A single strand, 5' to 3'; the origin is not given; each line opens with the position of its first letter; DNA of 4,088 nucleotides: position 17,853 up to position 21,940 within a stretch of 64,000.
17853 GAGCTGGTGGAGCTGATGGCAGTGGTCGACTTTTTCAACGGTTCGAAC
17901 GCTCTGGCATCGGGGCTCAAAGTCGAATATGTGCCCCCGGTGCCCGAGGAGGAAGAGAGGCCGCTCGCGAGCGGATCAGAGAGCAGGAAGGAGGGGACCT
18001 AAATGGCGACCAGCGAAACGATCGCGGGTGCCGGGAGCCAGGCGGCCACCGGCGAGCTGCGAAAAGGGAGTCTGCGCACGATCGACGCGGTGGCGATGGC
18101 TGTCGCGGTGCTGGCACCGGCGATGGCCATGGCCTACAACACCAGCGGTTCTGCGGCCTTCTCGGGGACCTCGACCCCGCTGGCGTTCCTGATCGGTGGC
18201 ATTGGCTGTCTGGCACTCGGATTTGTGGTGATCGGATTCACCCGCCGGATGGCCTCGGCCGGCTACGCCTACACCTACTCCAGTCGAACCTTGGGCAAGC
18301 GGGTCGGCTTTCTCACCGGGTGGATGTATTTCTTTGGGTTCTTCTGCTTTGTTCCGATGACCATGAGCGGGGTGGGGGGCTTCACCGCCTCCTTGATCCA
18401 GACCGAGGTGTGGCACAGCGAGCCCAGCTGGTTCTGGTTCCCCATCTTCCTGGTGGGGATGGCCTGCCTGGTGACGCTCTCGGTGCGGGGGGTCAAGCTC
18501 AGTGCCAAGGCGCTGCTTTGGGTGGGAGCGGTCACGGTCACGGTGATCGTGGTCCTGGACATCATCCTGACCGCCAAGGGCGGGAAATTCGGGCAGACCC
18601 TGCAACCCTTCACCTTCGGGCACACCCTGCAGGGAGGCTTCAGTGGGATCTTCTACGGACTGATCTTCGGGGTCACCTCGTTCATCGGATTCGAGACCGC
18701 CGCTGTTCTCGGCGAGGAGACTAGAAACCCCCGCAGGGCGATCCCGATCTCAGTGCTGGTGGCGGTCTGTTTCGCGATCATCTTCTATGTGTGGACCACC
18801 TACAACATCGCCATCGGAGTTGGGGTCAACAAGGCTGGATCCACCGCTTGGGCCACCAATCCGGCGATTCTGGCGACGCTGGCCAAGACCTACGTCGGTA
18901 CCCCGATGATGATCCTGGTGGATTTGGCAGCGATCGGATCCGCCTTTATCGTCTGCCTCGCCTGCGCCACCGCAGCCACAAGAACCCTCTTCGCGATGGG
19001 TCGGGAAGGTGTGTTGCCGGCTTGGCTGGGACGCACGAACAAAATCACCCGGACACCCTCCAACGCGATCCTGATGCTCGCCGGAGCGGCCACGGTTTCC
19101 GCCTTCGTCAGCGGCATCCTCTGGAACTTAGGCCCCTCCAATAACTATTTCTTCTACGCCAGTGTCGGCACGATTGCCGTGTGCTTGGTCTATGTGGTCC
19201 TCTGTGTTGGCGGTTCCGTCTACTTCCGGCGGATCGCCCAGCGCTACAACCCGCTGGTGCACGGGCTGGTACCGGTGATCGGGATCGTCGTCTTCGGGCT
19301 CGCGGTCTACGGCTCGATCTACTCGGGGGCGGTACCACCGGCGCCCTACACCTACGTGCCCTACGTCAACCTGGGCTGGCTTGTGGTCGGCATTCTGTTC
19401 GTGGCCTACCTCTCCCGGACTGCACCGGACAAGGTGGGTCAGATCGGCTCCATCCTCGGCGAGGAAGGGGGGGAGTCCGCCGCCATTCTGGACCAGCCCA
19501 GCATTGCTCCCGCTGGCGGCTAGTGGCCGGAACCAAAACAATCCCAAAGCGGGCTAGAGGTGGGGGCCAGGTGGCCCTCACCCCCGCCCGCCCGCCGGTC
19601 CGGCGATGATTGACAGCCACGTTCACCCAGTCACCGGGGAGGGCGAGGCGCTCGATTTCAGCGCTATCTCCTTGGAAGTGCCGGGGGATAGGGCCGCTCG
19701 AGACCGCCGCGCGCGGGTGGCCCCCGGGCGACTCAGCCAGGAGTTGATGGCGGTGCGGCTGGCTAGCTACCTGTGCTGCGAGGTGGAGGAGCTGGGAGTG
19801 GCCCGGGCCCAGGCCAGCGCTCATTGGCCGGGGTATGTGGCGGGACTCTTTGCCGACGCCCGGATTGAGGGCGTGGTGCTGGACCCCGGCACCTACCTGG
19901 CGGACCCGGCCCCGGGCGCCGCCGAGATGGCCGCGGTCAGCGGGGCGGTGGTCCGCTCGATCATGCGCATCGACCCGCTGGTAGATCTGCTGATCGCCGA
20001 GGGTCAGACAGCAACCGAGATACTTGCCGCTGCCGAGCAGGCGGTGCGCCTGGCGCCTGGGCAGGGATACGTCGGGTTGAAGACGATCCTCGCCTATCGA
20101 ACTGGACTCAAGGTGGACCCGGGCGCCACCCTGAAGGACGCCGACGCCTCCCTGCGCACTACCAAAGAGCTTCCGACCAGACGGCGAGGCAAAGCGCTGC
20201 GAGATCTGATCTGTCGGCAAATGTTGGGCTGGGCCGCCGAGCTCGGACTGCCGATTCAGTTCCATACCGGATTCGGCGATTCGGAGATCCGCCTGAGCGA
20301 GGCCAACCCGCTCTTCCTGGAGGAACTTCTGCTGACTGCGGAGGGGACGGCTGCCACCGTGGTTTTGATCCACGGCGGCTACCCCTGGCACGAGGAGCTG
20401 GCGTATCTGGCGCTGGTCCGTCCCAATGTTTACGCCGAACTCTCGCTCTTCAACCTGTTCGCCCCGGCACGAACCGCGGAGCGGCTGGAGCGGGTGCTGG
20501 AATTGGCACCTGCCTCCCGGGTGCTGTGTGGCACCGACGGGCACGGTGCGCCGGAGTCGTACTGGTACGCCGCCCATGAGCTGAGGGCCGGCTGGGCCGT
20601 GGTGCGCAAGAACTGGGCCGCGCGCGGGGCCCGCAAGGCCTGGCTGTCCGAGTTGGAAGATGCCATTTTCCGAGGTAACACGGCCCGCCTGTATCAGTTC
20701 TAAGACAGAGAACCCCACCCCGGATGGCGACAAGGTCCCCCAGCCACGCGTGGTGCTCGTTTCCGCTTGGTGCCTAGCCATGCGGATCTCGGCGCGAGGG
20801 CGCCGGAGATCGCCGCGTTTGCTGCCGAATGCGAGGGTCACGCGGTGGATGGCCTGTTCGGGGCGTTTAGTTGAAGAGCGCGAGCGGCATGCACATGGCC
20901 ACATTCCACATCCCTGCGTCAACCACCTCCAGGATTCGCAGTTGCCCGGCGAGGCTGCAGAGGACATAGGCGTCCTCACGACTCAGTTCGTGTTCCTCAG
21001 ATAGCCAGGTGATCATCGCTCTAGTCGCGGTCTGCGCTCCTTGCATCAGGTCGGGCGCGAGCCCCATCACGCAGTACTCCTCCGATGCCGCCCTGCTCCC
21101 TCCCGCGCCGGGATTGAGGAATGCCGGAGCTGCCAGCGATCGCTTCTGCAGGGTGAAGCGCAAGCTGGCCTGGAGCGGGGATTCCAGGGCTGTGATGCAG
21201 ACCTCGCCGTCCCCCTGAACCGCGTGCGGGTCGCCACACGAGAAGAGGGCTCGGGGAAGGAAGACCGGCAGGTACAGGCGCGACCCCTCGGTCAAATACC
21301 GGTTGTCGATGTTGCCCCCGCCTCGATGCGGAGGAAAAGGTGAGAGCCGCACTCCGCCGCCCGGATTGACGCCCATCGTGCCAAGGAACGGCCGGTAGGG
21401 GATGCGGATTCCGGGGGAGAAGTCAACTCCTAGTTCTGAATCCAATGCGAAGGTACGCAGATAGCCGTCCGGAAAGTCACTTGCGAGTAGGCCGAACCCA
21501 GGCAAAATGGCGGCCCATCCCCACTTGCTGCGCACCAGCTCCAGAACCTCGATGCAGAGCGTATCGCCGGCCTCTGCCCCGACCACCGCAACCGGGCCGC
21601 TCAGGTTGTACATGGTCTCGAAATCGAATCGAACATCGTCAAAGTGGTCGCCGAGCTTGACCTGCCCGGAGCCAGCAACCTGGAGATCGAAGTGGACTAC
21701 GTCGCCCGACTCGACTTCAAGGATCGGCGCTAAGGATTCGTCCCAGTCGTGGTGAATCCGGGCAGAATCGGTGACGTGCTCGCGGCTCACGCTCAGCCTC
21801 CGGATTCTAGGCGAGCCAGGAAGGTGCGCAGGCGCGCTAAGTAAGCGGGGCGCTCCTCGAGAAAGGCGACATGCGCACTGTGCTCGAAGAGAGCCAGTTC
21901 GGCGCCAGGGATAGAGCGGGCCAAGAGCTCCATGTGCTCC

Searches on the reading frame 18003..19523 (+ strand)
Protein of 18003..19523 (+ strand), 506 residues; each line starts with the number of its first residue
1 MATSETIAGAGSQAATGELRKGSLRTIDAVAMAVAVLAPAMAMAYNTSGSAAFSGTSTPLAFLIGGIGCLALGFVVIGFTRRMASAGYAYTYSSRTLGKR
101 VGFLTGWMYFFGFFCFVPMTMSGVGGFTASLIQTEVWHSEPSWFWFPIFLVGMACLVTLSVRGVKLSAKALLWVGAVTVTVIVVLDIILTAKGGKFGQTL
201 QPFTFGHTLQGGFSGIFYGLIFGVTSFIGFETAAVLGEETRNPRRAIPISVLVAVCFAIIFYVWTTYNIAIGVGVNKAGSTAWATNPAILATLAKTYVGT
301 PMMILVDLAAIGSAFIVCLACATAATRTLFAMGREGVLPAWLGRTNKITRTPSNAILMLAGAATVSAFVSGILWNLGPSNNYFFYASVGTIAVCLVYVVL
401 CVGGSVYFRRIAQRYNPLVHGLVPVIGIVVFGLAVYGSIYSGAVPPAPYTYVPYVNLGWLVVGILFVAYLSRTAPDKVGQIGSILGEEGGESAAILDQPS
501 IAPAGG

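Call 3: search_protein_families(library=pfam, proteins=[window:18003-19523:+])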
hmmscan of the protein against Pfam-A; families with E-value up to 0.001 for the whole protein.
window:18003-19523:+ (506 aa): 2 families
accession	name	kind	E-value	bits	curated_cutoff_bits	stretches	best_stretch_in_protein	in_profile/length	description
PF13520.12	AA_permease_2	-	2e-34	119.7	27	1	28-455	5-420/427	Amino acid permease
PF00324.27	AA_permease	-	5.3e-32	111.6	24.6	1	32-410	5-383/470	Amino acid permease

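Call 4: search_protein_families(library=ncbifam, proteins=[window:18003-19523:+])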
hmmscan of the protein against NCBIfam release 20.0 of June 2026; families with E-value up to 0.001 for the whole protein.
window:18003-19523:+ (506 aa): 17 families
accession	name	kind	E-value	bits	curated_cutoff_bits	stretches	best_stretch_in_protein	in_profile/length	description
TIGR00909.1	2A0306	subfamily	5.8e-27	94.7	556.8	1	27-437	8-403/429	amino acid transporter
NF053761.1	BrChAATpBcaP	equivalog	4e-22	78.9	690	1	21-465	21-446/460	branched-chain amino acid transporter BcaP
TIGR00913.1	2A0310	subfamily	2.3e-16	59.6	578.7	1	84-410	64-392/480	amino acid permease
TIGR00906.1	2A0303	subfamily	3.3e-15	55.5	681.7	1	22-370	31-399/602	cationic amino acid transport permease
TIGR00908.1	2A0305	equivalog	8.6e-14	51.3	381.75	1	24-440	9-406/442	ethanolamine permease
NF040513.1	antiport_TyrP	equivalog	1e-13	50.8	630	1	62-403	37-379/465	tyrosine-tyramine antiporter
TIGR01773.1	GABAperm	equivalog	2.4e-12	46.4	678.1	1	46-403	34-381/452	GABA permease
NF053662.1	Glu_GABA_anti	equivalog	7.2e-12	45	640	1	86-466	58-433/468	glutamate/gamma-aminobutyrate antiporter GadC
NF008484.0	PRK11387.1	equivalog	1.8e-11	43.7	716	1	45-459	36-449/471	S-methylmethionine permease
NF007876.0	PRK10580.1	equivalog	5.1e-10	38.8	736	1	23-470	12-444/457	proline-specific permease ProY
TIGR03428.1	ureacarb_perm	hypoth_equivalog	7.8e-10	38.2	740.45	1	162-412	161-402/475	permease, urea carboxylase system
TIGR00907.1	2A0304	subfamily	2.7e-09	36.5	598.3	1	26-416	16-415/482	amino acid permease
NF007602.0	PRK10249.1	equivalog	8.6e-09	34.8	851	1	59-410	65-394/458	phenylalanine transporter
NF007929.0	PRK10644.1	equivalog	3e-08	32.8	574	1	52-438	36-405/445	arginine/agmatine antiporter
TIGR00911.1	2A0308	subfamily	9.1e-08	31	701.8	1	83-398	108-416/505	L-type amino acid transporter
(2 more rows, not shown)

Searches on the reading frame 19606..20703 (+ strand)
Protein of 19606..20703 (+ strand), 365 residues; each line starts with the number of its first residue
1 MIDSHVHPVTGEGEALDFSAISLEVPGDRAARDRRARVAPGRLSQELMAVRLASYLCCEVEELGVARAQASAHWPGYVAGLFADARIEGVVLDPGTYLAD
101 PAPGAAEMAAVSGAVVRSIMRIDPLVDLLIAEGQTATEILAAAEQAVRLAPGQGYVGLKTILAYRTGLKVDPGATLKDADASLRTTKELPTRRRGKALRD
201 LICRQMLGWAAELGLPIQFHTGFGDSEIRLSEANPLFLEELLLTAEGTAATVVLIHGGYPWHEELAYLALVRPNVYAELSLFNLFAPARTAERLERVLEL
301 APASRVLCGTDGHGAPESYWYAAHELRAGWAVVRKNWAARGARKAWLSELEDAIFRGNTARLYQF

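Call 19: search_protein_families(library=pfam, proteins=[window:19606-20703:+])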
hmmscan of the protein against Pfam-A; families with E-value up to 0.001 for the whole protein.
window:19606-20703:+ (365 aa): 1 family
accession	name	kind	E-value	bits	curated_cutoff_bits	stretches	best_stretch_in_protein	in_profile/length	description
PF04909.20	Amidohydro_2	-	5.5e-22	79.3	26.4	1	188-365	127-289/289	Amidohydrolase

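Call 22: search_solved_structures(query=window:19606-20703:+, max_evalue=0.01)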
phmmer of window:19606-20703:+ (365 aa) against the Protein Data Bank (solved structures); distinct sequences matched with E-value up to 0.01: 2.
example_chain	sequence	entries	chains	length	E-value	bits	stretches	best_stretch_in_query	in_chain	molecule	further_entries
2qpx_A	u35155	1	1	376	4.1e-31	111.8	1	71-348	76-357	Predicted metal-dependent hydrolase of the TIM-barrel fold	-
3irs_A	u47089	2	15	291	0.00016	24.3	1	208-286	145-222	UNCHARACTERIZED PROTEIN BB4693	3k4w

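Call 60: search_protein_families(library=ncbifam, proteins=[window:19606-20703:+], max_evalue=1e-10)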
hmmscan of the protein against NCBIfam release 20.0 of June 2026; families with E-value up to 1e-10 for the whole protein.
window:19606-20703:+ (365 aa): 0 families

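Call 73: find_homologous_proteins(query=window:19606-20703:+, max_evalue=0.00001)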
Query window:19606-20703:+ (365 aa): 334 proteins with E <= 0.00001 among 8000 candidates; the best 120 are listed.
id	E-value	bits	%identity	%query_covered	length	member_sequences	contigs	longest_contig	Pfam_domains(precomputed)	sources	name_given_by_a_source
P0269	3.5e-237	804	100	100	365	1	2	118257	PF04909.21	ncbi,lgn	ncbi:MAG: amidohydrolase family protein [Candidatus Dormibacteria bacterium]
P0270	1.4e-201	687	85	100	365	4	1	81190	PF04909.21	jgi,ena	-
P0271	6.4e-190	649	81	100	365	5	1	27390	PF04909.21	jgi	jgi:hypothetical protein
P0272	4.7e-187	640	79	100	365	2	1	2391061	PF04909.21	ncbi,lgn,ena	-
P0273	2.0e-185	634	78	100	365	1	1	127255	PF04909.21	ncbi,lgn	ncbi:MAG: amidohydrolase family protein [Candidatus Dormiibacterota bacterium]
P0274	7.4e-181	619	78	98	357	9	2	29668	PF04909.21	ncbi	ncbi:MAG: amidohydrolase family protein [Candidatus Dormiibacterota bacterium]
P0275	1.9e-180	618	77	100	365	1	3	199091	PF04909.21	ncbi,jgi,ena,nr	ncbi:MAG TPA: amidohydrolase family protein [Candidatus Dormibacteraeota bacterium]|nr:amidohydrolas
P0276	1.9e-178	611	78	100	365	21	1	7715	PF04909.21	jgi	jgi:hypothetical protein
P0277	5.5e-176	603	75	100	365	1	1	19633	PF04909.21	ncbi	ncbi:MAG TPA: amidohydrolase family protein [Candidatus Dormibacteraeota bacterium]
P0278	8.2e-174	596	75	100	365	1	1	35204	PF04909.21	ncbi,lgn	ncbi:MAG: amidohydrolase family protein [Candidatus Dormiibacterota bacterium]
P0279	5.7e-173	593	74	100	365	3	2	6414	PF04909.21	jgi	-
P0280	7.1e-173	593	73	100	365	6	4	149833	PF04909.21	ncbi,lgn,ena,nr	ncbi:MAG TPA: amidohydrolase family protein [Candidatus Dormibacteraeota bacterium]|nr:amidohydrolas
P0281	1.2e-170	586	74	100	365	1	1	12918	PF04909.21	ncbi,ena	-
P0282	1.1e-166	573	73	100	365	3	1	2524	PF04909.21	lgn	-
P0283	1.8e-156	539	69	100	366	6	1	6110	PF04909.21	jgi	jgi:uncharacterized protein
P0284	4.5e-156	538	70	100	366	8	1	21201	PF04909.21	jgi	jgi:hypothetical protein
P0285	5.9e-156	537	76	87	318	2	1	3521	PF04909.21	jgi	jgi:uncharacterized protein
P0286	1.9e-153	529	67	100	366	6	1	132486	PF04909.21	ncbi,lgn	ncbi:MAG: amidohydrolase family protein [Candidatus Dormiibacterota bacterium]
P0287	2.4e-146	506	66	100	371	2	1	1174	PF04909.21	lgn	-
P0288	2.2e-145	503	72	87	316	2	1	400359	PF04909.21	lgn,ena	-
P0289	3.2e-145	502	65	100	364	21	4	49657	PF04909.21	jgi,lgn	jgi:predicted TIM-barrel fold metal-dependent hydrolase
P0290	8.4e-141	487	64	100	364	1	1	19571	PF04909.21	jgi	jgi:hypothetical protein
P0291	1.1e-140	487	62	100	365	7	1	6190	PF04909.21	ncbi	ncbi:MAG: amidohydrolase family protein [Candidatus Dormibacteria bacterium]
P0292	2.1e-139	483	59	100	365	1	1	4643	PF04909.21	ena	-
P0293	5.4e-139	482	61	100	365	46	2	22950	PF04909.21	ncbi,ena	-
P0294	1.1e-138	480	60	100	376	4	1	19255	PF04909.21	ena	-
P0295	1.2e-138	480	62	100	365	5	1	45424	PF04909.21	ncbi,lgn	-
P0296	2.3e-137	476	61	100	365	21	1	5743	PF04909.21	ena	-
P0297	3.2e-137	476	61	100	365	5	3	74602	PF04909.21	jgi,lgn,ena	-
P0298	1.0e-136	474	63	100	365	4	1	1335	PF04909.21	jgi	-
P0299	6.6e-136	471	61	100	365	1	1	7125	PF04909.21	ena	-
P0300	1.0e-135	471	60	100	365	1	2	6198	PF04909.21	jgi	jgi:hypothetical protein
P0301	1.4e-135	470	63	100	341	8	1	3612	PF04909.21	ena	-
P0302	6.5e-135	468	61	100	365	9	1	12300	PF04909.21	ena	-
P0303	1.5e-133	464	58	100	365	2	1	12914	PF04909.21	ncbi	ncbi:MAG: amidohydrolase family protein [Candidatus Dormibacteria bacterium]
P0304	3.6e-132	459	59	100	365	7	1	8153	PF04909.21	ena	-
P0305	1.1e-131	458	60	100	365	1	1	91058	PF04909.21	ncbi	-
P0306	2.2e-130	453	66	89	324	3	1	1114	PF04909.21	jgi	jgi:hypothetical protein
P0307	2.6e-130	453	56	100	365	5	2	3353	PF04909.21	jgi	-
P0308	1.8e-128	447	55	100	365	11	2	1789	PF04909.21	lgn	-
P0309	1.5e-122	427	58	99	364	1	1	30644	PF04909.21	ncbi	-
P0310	2.1e-121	424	58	100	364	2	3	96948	PF04909.21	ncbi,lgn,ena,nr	ncbi:MAG TPA: amidohydrolase family protein [Candidatus Micrarchaeia archaeon]|nr:amidohydrolase fam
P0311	2.5e-115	404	55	99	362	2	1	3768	PF04909.21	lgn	-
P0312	3.2e-114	400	58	87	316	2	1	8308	PF04909.21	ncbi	ncbi:MAG: amidohydrolase family protein [Acidimicrobiales bacterium]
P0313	4.0e-114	400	54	99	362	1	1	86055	PF04909.21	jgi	jgi:hypothetical protein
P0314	2.3e-113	397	54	100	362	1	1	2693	PF04909.21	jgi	jgi:predicted TIM-barrel fold metal-dependent hydrolase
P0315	1.3e-112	395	57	100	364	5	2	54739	PF04909.21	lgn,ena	-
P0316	1.5e-112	395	54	100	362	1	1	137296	PF04909.21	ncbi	-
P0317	1.9e-112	394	53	99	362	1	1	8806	PF04909.21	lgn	-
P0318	3.6e-112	393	75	71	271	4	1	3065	PF04909.21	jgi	jgi:hypothetical protein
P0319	3.8e-112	393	53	99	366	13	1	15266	PF04909.21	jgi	-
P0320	1.9e-111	391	53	99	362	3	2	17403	PF04909.21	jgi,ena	jgi:hypothetical protein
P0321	2.1e-111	391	54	100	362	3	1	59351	PF04909.21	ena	-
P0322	5.0e-111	390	53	99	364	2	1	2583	PF04909.21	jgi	-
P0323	1.3e-110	388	53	100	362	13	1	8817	PF04909.21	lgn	-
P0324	4.6e-109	383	53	100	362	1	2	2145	PF04909.21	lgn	-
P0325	9.8e-109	382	53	99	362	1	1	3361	PF04909.21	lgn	-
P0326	1.5e-108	381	53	100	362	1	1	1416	PF04909.21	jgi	jgi:uncharacterized protein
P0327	1.6e-108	381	52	99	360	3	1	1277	PF04909.21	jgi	jgi:hypothetical protein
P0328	1.7e-108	381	53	100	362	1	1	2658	PF04909.21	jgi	jgi:predicted TIM-barrel fold metal-dependent hydrolase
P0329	2.3e-108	381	53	99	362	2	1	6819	PF04909.21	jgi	jgi:hypothetical protein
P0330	6.4e-108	379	53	99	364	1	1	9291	PF04909.21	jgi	jgi:predicted TIM-barrel fold metal-dependent hydrolase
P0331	2.1e-107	378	54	99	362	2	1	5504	PF04909.21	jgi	-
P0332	2.9e-107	377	51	99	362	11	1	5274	PF04909.21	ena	-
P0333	7.0e-107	376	53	99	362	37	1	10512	PF04909.21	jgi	jgi:predicted TIM-barrel fold metal-dependent hydrolase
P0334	7.9e-107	376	52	99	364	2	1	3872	PF04909.21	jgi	jgi:hypothetical protein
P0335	1.4e-106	375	53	100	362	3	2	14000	PF04909.21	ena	-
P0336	2.9e-106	374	52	99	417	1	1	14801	PF04909.21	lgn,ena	-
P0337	1.1e-105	372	51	99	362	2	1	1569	PF04909.21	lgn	-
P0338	1.3e-105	372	52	99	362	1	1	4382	PF04909.21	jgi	jgi:uncharacterized protein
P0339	1.4e-105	372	51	99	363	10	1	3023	PF04909.21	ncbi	-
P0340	2.3e-105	371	51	99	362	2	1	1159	PF04909.21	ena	-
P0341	2.6e-105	371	52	99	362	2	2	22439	PF04909.21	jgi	-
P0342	2.7e-105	371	50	100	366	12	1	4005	PF04909.21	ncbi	-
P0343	9.8e-105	369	50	99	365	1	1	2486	PF04909.21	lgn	-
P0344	1.1e-104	369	52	99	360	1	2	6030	PF04909.21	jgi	jgi:uncharacterized protein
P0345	1.1e-104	369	50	100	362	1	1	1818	PF04909.21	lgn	-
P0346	1.3e-104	368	51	100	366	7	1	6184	PF04909.21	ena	-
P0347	1.7e-104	368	53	100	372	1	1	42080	PF04909.21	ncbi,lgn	ncbi:MAG: amidohydrolase family protein [Streptosporangiaceae bacterium]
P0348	5.9e-104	366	51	100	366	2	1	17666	PF04909.21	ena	-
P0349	6.8e-104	366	50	100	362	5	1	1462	PF04909.21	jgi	-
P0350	7.9e-104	366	51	100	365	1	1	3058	PF04909.21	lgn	-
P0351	9.3e-104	366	50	99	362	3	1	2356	PF04909.21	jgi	jgi:predicted TIM-barrel fold metal-dependent hydrolase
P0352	1.1e-103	365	50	99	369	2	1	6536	PF04909.21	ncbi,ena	ncbi:MAG TPA: amidohydrolase family protein [Actinomycetota bacterium]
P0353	2.4e-103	364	51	99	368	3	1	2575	PF04909.21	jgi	jgi:hypothetical protein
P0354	3.8e-103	364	54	100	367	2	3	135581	PF04909.21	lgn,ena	-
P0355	4.3e-103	363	51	99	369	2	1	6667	PF04909.21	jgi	jgi:predicted TIM-barrel fold metal-dependent hydrolase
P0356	2.1e-102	361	51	100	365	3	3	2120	PF04909.21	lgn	-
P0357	3.1e-102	361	51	100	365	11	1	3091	PF04909.21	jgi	-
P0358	6.8e-102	359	50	99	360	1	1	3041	PF04909.21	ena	-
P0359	8.7e-102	359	50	100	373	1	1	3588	PF04909.21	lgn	-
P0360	9.5e-102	359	51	100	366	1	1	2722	PF04909.21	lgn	-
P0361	1.2e-101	359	52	100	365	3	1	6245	PF04909.21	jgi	jgi:predicted TIM-barrel fold metal-dependent hydrolase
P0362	1.5e-101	358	50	99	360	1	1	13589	PF04909.21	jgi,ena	jgi:predicted TIM-barrel fold metal-dependent hydrolase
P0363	2.7e-101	358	51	100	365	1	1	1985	PF04909.21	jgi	jgi:uncharacterized protein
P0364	5.2e-101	357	52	99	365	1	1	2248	PF04909.21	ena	-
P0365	7.5e-101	356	50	99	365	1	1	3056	PF04909.21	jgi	jgi:predicted TIM-barrel fold metal-dependent hydrolase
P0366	8.1e-101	356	50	99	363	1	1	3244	PF04909.21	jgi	jgi:hypothetical protein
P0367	1.2e-100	355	51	99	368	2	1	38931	PF04909.21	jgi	jgi:hypothetical protein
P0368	1.8e-100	355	50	100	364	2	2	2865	PF04909.21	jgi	jgi:hypothetical protein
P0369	2.4e-100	354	53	99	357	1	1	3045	PF04909.21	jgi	jgi:predicted TIM-barrel fold metal-dependent hydrolase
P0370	3.7e-100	354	52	100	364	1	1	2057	PF04909.21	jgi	jgi:uncharacterized protein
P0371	5.3e-100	353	51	100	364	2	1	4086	PF04909.21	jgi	jgi:hypothetical protein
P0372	6.1e-100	353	51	99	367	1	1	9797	PF04909.21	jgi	jgi:uncharacterized protein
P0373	7.4e-100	353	49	100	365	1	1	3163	PF04909.21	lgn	-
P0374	8.8e-100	353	50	99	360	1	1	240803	PF04909.21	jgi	jgi:predicted TIM-barrel fold metal-dependent hydrolase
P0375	1.2e-99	352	52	99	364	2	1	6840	PF04909.21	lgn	-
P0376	1.7e-99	352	50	100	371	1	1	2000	PF04909.21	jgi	jgi:uncharacterized protein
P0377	3.2e-99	351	49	99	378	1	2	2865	PF04909.21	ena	-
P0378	3.4e-99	351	50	100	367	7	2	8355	PF04909.21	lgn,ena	-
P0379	3.7e-99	351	50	100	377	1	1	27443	PF04909.21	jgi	jgi:hypothetical protein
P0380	3.8e-99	350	50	100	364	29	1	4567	PF04909.21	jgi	jgi:hypothetical protein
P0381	4.9e-99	350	48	99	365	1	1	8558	PF04909.21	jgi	jgi:predicted TIM-barrel fold metal-dependent hydrolase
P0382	6.1e-99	350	51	100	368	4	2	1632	PF04909.21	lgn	-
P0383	7.0e-99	350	50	100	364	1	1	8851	PF04909.21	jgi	jgi:predicted TIM-barrel fold metal-dependent hydrolase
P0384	7.9e-99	349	51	96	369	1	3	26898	PF04909.21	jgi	jgi:predicted TIM-barrel fold metal-dependent hydrolase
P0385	8.4e-99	349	50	99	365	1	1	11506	PF04909.21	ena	-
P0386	1.1e-98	349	50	100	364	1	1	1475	PF04909.21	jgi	jgi:predicted TIM-barrel fold metal-dependent hydrolase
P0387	2.2e-98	348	50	99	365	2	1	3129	PF04909.21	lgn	-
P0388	2.9e-98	348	50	99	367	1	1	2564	PF04909.21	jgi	jgi:hypothetical protein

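Call 83: predict_structure(alignment_id=A4)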
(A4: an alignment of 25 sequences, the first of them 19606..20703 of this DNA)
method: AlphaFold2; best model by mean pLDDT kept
length: 365 residues; sequences in the alignment: 25
mean_pLDDT: 92.9   pTM: 0.91
mean pLDDT of the five models: 92.9, 91.2, 91.1, 89.8, 88.5
residues with pLDDT >= 90: 285; 70-90: 71; 50-70: 9; < 50: 0
segments of 3 or more residues with pLDDT < 50: none
pLDDT, mean of each block of 10 residues (from residue 1): 92 84 80 86 92 97 94 95 98 82 90 96 95 98 96 95 91 98 95 95 98 97 71 91 98 87 95 96 90 95 96 91 97 98 98 98 96
secondary structure, 60 per line:
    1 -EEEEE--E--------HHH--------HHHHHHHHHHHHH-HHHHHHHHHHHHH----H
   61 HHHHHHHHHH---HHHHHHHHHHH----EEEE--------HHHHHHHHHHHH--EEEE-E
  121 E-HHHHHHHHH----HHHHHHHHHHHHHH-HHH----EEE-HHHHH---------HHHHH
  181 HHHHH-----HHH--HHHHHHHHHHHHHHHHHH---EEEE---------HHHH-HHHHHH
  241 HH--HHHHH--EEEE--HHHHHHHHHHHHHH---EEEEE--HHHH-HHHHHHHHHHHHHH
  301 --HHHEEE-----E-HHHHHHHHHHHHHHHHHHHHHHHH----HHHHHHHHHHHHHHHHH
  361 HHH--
elements in order: E2-6 H29-41 H43-55 H60-70 H74-84 E89-92 H101-112 E115-118 H123-131 H136-149 E158-160 H162-166 H176-185 H196-213 E217-220 H230-233 H235-242 H245-249 E252-255 H258-271 E275-279 H282-285 H287-300 E306-308 H316-339 H344-363

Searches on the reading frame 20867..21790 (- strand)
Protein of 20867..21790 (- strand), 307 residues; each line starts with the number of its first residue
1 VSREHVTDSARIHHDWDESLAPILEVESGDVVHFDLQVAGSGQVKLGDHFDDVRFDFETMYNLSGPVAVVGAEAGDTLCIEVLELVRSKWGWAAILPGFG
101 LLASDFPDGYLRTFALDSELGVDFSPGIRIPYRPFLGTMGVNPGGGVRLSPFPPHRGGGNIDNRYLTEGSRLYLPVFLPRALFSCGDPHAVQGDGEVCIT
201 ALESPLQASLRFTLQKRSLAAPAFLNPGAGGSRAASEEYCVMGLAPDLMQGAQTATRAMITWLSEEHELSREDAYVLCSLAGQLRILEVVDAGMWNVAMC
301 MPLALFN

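Call 19: search_protein_families(library=pfam, proteins=[window:20867-21790:-])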
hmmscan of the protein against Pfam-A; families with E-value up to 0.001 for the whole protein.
window:20867-21790:- (307 aa): 1 family
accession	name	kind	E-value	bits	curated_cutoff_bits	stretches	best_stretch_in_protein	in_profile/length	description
PF03069.20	FmdA_AmdA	-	8.8e-38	130.6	27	2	152-306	204-371/373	Acetamidase/Formamidase family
